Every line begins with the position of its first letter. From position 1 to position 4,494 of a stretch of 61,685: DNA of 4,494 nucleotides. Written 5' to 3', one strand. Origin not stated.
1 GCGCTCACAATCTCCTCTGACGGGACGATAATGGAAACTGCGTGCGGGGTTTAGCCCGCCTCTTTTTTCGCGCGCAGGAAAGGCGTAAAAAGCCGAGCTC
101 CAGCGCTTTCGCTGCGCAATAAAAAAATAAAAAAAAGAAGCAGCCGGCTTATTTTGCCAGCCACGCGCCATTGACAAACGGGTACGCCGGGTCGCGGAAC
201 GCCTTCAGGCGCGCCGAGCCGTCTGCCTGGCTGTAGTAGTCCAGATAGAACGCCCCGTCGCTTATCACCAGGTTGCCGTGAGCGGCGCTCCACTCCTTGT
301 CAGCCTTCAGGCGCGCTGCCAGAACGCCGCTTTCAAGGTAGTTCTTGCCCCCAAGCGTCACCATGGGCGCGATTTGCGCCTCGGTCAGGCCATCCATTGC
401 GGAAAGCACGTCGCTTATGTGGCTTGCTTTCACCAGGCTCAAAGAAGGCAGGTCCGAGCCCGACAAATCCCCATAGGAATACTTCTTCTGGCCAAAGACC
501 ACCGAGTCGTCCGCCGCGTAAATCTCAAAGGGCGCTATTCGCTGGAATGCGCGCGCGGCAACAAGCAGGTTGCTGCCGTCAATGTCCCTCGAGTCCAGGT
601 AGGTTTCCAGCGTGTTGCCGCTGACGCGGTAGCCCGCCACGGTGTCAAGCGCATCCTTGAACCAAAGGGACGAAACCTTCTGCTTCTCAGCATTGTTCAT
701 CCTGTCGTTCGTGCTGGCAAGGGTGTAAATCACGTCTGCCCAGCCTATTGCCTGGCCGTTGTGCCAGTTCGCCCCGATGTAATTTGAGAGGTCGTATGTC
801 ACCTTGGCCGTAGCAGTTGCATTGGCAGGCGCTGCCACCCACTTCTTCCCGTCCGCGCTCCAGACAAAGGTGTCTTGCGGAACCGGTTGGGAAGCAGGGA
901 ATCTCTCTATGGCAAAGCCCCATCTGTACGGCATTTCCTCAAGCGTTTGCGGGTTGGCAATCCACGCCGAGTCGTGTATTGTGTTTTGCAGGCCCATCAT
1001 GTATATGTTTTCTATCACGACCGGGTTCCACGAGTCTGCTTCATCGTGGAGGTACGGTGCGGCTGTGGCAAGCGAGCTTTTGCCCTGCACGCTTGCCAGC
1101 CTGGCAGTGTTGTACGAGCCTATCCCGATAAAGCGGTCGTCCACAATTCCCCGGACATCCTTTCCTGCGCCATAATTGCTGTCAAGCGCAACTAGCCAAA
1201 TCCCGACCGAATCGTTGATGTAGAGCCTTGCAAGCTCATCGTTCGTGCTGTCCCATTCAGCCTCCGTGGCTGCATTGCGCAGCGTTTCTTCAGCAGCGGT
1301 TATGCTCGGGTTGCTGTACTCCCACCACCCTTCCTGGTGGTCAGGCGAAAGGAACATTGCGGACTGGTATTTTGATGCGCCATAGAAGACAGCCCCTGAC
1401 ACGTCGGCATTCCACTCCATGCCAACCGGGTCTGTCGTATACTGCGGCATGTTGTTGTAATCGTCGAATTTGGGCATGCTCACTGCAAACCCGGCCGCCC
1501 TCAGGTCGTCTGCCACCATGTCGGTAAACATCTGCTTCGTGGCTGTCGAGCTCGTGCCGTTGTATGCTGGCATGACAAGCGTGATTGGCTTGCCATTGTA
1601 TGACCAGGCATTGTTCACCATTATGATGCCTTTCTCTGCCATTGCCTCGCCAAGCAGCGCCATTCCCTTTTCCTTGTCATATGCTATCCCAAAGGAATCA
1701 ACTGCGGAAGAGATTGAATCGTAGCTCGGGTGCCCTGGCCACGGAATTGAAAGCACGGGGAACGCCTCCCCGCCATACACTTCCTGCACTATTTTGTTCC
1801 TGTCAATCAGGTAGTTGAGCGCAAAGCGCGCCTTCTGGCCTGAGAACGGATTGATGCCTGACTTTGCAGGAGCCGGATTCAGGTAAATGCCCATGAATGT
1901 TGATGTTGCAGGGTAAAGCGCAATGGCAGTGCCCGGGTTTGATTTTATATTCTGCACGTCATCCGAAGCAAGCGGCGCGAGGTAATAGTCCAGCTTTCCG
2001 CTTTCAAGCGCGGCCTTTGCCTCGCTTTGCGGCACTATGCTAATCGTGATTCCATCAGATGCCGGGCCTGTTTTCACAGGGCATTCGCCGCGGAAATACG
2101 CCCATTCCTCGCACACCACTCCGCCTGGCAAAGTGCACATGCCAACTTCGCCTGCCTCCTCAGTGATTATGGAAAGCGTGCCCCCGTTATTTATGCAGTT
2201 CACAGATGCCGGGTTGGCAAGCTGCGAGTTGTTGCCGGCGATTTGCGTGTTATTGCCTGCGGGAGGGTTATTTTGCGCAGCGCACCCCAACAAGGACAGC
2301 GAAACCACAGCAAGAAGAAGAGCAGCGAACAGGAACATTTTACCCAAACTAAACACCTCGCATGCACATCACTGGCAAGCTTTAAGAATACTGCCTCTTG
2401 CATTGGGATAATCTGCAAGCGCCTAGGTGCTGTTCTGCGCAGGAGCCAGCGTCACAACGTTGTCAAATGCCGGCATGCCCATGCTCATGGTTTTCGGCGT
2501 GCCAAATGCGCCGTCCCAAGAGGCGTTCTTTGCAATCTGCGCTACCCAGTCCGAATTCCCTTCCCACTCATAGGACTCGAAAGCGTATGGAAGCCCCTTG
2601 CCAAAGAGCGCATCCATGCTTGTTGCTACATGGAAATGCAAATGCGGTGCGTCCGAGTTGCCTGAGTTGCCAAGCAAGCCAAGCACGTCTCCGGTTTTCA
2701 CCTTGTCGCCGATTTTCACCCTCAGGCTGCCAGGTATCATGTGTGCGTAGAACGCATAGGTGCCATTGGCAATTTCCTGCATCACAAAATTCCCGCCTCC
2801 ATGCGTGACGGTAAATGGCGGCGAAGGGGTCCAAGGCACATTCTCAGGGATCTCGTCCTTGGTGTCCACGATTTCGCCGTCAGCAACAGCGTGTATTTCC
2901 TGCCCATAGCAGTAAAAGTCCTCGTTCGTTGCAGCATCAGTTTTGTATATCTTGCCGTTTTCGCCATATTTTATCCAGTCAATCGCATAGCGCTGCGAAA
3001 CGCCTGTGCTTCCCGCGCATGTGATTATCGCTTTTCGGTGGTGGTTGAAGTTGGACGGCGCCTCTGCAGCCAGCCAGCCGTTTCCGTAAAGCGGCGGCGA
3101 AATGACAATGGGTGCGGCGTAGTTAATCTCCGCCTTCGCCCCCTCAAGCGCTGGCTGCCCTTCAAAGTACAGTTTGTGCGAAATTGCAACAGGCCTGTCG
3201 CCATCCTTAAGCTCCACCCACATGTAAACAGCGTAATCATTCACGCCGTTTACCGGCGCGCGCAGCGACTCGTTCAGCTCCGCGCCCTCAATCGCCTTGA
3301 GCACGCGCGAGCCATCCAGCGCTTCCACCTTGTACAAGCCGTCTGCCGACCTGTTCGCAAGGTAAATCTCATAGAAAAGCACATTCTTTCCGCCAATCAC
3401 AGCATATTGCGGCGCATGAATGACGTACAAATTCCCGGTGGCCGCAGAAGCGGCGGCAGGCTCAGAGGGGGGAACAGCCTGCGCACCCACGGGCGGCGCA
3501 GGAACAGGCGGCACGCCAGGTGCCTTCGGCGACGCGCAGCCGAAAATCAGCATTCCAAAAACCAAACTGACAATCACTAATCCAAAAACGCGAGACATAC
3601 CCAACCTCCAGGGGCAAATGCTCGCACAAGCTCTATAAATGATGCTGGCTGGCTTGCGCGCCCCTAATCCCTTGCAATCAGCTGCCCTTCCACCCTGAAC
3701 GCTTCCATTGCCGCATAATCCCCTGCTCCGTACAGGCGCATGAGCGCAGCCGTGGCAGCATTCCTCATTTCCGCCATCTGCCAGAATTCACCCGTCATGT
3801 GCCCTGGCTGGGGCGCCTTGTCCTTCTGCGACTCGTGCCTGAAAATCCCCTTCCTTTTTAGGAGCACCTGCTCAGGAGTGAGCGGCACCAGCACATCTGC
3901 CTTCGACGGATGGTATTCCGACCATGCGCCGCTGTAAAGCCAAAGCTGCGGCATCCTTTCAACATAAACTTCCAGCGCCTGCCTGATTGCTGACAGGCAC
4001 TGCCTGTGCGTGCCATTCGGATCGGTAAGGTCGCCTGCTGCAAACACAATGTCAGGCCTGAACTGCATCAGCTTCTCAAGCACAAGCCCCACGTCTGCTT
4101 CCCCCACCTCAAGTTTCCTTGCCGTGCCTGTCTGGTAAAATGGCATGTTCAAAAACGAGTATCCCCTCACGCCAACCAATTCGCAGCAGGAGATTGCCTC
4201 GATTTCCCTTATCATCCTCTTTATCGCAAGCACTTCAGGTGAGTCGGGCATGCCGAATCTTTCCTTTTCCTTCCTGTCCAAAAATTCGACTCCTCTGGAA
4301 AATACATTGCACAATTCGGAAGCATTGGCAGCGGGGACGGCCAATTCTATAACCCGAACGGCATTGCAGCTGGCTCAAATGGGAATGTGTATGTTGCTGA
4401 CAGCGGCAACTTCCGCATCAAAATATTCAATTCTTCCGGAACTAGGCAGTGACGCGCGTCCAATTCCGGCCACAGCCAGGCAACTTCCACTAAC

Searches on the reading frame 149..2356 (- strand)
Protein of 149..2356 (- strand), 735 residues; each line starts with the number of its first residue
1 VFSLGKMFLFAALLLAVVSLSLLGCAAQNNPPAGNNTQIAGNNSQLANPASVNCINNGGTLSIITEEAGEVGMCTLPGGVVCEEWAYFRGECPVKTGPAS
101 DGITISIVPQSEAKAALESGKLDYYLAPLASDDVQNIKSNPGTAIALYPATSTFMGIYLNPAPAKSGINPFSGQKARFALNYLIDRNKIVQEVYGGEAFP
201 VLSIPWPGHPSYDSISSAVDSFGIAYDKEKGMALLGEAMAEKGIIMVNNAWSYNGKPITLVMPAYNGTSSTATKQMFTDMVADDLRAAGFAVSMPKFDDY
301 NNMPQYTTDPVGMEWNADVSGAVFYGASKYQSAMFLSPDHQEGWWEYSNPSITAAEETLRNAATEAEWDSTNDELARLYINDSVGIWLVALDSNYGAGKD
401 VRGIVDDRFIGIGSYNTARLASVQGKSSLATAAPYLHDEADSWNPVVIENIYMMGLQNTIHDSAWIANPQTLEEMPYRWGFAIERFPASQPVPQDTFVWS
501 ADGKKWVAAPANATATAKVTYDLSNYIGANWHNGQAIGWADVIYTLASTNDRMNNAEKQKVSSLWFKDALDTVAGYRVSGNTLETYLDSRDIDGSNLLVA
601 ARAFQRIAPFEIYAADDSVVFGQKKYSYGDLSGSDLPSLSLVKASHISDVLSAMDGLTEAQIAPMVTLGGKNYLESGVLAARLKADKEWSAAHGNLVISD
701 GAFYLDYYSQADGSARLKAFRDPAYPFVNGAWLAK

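Call 61: search_protein_families(library=pfam, proteins=[window:149-2356:-], max_evalue=0.001)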
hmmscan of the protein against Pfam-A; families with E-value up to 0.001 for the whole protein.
window:149-2356:- (735 aa): 2 families
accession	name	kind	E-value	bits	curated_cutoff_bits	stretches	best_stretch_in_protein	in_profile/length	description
PF00496.27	SBP_bac_5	-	7.6e-25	88.2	32.4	1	96-324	144-355/368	Bacterial extracellular solute-binding proteins, family 5 Middle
PF03891.20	DUF333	-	1.6e-19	70.3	25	1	46-91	2-47/47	Domain of unknown function (DUF333)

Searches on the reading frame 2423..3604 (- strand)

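Call 61: search_protein_families(library=pfam, proteins=[window:2423-3604:-], max_evalue=0.001)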
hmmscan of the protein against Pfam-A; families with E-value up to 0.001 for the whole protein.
window:2423-3604:- (393 aa): 1 family
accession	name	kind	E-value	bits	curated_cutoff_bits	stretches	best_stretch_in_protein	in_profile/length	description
PF01551.29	Peptidase_M23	-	4.9e-15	55.9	28.7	1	233-328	12-89/96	Peptidase family M23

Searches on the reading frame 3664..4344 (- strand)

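Call 41: search_protein_families(library=pfam, proteins=[window:3664-4344:-], max_evalue=0.001)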
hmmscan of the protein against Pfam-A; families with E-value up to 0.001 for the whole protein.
window:3664-4344:- (226 aa): 1 family
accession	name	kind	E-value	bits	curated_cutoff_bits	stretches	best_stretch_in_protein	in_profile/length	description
PF02585.22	PIG-L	-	6.9e-05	23.8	28.2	1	43-123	53-128/129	GlcNAc-PI de-N-acetylase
